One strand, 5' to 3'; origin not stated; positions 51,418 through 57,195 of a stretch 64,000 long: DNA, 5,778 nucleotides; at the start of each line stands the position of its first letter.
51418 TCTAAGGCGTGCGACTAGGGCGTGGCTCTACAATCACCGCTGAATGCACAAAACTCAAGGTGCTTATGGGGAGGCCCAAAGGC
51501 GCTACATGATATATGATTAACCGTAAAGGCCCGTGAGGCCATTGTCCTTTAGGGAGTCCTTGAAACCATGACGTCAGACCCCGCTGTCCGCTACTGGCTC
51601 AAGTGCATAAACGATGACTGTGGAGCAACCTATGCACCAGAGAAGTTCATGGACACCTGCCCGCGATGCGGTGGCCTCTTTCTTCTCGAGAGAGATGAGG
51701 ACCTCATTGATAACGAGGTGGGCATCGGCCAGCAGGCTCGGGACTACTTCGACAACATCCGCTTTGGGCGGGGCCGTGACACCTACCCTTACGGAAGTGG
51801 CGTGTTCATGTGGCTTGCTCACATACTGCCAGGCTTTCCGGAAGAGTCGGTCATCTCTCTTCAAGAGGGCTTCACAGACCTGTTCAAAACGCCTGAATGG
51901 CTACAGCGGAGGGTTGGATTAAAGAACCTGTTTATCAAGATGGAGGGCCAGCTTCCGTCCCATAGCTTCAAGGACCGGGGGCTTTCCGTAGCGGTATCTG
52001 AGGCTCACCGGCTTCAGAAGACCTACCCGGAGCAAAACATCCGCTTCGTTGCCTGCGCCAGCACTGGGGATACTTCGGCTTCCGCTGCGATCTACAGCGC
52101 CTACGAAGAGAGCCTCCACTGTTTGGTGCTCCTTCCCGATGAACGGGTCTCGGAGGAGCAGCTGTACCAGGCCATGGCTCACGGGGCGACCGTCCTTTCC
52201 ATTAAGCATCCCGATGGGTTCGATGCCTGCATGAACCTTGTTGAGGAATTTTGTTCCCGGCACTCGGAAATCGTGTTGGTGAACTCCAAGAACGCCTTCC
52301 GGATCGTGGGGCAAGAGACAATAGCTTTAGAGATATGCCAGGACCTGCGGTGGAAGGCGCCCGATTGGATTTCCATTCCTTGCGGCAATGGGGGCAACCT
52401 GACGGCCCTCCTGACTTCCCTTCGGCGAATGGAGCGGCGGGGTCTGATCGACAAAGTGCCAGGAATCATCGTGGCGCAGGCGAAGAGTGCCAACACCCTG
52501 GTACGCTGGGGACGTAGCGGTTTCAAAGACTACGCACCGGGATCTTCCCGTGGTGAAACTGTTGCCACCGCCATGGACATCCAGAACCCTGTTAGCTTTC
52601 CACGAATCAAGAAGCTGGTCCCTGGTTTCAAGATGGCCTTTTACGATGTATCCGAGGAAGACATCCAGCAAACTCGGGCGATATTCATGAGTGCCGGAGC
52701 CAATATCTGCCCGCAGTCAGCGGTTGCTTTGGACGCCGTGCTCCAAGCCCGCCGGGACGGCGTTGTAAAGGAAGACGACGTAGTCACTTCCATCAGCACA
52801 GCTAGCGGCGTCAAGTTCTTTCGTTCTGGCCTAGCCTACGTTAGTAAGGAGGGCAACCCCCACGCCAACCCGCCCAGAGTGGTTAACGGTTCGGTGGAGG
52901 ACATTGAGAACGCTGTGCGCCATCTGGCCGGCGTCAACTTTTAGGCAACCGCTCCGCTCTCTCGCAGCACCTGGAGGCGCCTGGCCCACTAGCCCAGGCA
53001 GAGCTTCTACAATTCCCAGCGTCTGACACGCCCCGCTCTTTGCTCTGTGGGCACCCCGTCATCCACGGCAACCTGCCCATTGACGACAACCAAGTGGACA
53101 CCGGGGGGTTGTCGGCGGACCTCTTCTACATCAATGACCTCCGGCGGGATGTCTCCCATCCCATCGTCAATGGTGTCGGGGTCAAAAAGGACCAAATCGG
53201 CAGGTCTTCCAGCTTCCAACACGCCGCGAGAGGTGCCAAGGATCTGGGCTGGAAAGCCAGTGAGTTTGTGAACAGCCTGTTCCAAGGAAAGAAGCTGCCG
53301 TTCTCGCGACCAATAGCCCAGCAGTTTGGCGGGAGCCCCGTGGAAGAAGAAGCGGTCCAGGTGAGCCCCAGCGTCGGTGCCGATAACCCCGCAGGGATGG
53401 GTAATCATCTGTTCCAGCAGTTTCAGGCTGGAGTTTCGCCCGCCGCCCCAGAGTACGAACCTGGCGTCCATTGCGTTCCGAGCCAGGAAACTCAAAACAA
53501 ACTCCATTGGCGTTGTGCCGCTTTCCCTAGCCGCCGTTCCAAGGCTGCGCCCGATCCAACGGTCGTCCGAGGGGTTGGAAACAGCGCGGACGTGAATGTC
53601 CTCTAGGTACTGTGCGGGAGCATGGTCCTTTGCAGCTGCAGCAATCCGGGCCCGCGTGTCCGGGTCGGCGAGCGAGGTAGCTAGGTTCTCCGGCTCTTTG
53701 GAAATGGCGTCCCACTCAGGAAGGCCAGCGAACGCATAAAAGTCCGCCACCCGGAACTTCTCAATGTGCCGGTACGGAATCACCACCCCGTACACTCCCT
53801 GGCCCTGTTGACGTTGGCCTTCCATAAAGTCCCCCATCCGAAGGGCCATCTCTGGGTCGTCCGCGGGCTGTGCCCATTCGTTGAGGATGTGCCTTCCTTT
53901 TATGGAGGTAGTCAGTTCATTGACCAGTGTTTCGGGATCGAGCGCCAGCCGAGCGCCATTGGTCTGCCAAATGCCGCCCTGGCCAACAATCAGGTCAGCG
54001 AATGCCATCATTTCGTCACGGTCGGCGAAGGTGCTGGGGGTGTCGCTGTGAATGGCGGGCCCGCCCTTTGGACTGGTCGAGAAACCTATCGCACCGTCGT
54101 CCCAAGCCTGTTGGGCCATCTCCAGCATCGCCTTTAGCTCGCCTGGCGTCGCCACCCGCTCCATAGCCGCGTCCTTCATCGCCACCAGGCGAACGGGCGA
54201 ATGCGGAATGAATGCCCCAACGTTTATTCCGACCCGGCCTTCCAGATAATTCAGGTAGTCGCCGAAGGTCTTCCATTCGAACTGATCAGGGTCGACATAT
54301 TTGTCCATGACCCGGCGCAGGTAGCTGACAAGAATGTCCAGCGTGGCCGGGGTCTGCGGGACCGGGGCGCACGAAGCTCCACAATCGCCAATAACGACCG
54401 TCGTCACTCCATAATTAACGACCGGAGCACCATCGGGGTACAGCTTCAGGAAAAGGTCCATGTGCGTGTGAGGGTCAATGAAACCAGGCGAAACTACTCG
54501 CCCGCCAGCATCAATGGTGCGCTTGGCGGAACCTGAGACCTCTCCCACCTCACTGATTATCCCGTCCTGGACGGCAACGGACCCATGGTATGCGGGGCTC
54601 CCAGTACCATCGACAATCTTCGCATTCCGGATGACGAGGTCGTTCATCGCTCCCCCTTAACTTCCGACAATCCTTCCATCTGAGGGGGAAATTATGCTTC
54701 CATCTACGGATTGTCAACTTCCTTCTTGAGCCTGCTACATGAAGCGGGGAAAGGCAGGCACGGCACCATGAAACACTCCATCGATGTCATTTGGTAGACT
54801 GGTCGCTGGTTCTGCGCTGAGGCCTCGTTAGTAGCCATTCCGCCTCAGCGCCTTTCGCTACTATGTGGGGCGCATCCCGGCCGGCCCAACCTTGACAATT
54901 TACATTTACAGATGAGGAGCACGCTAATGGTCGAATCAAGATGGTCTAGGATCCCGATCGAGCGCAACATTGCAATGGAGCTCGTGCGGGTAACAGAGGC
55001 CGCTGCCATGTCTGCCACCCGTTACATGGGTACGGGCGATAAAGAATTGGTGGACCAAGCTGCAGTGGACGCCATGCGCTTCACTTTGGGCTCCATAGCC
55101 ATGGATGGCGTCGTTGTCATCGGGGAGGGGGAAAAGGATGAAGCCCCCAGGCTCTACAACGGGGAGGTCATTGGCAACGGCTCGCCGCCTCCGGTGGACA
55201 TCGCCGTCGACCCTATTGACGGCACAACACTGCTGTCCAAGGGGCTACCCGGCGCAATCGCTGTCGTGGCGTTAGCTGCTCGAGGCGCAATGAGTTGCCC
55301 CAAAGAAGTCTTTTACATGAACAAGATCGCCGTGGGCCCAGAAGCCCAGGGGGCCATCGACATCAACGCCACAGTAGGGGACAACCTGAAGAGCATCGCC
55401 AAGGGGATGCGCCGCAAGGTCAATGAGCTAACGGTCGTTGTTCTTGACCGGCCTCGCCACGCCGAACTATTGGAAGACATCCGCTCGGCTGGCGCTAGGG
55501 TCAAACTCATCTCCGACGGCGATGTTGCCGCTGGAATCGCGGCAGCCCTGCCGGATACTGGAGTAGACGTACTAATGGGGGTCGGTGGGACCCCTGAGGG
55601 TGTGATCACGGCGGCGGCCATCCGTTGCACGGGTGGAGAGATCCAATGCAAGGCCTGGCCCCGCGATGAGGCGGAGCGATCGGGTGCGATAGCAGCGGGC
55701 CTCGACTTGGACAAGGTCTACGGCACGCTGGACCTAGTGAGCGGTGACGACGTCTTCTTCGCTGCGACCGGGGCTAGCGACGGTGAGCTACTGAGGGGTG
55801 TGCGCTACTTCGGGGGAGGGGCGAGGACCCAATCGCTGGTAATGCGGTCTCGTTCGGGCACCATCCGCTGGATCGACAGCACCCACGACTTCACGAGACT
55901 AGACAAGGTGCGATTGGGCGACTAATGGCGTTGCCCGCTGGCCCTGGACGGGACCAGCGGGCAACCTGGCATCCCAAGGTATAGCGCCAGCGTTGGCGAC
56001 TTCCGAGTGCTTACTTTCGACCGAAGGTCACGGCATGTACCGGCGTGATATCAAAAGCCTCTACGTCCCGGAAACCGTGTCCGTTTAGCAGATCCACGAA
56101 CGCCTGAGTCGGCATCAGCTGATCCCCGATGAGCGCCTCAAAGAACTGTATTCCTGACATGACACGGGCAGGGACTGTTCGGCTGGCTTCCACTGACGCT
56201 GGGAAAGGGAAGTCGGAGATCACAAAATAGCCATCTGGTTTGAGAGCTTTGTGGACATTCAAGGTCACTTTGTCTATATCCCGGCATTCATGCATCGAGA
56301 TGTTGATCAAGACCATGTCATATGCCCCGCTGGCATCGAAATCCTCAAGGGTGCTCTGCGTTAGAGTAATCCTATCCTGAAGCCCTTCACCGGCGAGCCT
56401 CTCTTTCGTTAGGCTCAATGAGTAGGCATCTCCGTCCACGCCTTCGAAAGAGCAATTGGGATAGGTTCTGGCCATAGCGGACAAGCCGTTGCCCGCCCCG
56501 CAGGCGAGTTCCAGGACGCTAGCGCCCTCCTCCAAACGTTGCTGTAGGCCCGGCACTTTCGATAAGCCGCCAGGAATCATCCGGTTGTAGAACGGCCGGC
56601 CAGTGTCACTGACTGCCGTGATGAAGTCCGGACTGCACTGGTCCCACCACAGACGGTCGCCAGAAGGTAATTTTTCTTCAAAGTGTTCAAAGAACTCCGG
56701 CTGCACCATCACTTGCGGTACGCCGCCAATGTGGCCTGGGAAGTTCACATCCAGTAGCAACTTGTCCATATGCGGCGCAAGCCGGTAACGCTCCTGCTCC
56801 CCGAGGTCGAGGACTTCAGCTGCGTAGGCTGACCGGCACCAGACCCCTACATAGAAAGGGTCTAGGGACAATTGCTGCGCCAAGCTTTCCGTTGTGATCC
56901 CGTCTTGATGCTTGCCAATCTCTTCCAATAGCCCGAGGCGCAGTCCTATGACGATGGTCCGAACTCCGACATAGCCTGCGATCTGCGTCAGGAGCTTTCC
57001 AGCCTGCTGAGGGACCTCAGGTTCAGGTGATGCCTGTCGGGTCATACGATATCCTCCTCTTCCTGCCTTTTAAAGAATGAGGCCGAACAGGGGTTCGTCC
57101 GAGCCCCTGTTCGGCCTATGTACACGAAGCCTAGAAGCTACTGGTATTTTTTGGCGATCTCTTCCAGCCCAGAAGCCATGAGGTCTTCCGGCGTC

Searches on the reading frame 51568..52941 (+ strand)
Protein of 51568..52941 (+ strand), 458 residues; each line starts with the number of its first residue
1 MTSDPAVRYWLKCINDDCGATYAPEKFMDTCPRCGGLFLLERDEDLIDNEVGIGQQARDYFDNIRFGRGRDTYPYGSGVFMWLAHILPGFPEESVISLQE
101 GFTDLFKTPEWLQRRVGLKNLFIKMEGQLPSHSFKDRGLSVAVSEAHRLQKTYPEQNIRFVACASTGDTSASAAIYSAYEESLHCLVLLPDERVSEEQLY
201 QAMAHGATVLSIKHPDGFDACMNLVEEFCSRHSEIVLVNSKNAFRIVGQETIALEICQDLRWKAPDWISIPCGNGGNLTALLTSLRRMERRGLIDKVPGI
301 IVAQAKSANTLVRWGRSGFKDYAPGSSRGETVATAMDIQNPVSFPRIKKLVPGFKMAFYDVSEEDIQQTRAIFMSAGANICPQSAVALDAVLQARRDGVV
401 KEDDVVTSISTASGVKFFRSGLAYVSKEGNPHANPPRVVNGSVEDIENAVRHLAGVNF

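Call 68: search_protein_families(library=pfam, proteins=[window:51568-52941:+], max_evalue=0.00001)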
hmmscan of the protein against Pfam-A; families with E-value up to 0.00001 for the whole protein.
window:51568-52941:+ (458 aa): 1 family
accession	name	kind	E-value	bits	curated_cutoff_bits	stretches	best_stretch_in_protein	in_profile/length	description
PF00291.31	PALP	-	1.3e-43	149.9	35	1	96-409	1-293/295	Pyridoxal-phosphate dependent enzyme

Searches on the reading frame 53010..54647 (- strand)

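Call 68: search_protein_families(library=pfam, proteins=[window:53010-54647:-], max_evalue=0.00001)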
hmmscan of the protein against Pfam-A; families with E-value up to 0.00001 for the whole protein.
window:53010-54647:- (546 aa): 2 families
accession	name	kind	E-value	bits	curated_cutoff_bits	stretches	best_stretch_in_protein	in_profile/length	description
PF07969.17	Amidohydro_3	-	3.7e-30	106.3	29.7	2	43-204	1-151/472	Amidohydrolase family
PF01979.26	Amidohydro_1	-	1.4e-10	41.4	25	1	421-525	246-343/345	Amidohydrolase family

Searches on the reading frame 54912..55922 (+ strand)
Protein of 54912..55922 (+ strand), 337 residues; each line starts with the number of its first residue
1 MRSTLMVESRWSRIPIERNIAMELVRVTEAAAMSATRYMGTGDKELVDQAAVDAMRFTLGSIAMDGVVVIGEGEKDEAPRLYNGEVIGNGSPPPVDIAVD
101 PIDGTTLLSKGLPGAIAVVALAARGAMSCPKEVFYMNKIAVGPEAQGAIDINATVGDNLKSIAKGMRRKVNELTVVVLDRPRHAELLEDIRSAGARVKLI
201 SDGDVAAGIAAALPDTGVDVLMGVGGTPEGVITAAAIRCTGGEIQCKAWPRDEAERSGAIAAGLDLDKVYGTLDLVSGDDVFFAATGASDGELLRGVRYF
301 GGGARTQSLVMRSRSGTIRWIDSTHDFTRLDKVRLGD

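Call 68: search_protein_families(library=pfam, proteins=[window:54912-55922:+], max_evalue=0.00001)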
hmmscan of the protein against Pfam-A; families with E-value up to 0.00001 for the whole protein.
window:54912-55922:+ (337 aa): 1 family
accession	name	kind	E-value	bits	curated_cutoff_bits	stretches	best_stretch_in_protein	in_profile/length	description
PF03320.18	FBPase_glpX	-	2.2e-134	447.6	27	1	18-325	1-307/307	Bacterial fructose-1,6-bisphosphatase, glpX-encoded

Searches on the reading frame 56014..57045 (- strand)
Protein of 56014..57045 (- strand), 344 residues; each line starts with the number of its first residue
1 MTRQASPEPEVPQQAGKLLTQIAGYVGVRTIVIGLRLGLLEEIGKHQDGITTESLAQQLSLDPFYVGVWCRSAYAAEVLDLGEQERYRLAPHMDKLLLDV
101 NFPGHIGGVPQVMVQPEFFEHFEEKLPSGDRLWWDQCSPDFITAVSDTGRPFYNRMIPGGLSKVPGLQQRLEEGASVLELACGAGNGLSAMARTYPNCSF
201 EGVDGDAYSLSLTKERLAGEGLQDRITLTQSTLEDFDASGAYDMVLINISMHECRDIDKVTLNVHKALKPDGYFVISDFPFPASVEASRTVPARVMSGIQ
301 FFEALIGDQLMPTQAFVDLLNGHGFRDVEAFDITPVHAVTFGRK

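Call 70: search_protein_families(library=pfam, proteins=[window:56014-57045:-], max_evalue=0.00001)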
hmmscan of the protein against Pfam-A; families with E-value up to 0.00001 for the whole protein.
window:56014-57045:- (344 aa): 7 families
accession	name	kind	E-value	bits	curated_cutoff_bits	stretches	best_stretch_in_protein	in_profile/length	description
PF13847.12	Methyltransf_31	-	1.6e-15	57.5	27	1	172-290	2-127/145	Methyltransferase domain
PF08242.18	Methyltransf_12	-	1.1e-13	52.2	30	1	178-274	1-98/98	Methyltransferase domain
PF13649.12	Methyltransf_25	-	5.9e-13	49.8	27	1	177-272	1-97/97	Methyltransferase domain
PF08241.18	Methyltransf_11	-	1.2e-10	42.3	21.2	1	178-276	1-95/95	Methyltransferase domain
PF13489.12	Methyltransf_23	-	1.3e-09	38.5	27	1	169-329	18-163/164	Methyltransferase domain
PF05175.20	MTS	-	5.1e-07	29.9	23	1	172-261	28-123/170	Methyltransferase small domain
PF01209.24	Ubie_methyltran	-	3.1e-06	27.1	20.1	1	172-279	46-154/233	ubiE/COQ5 methyltransferase family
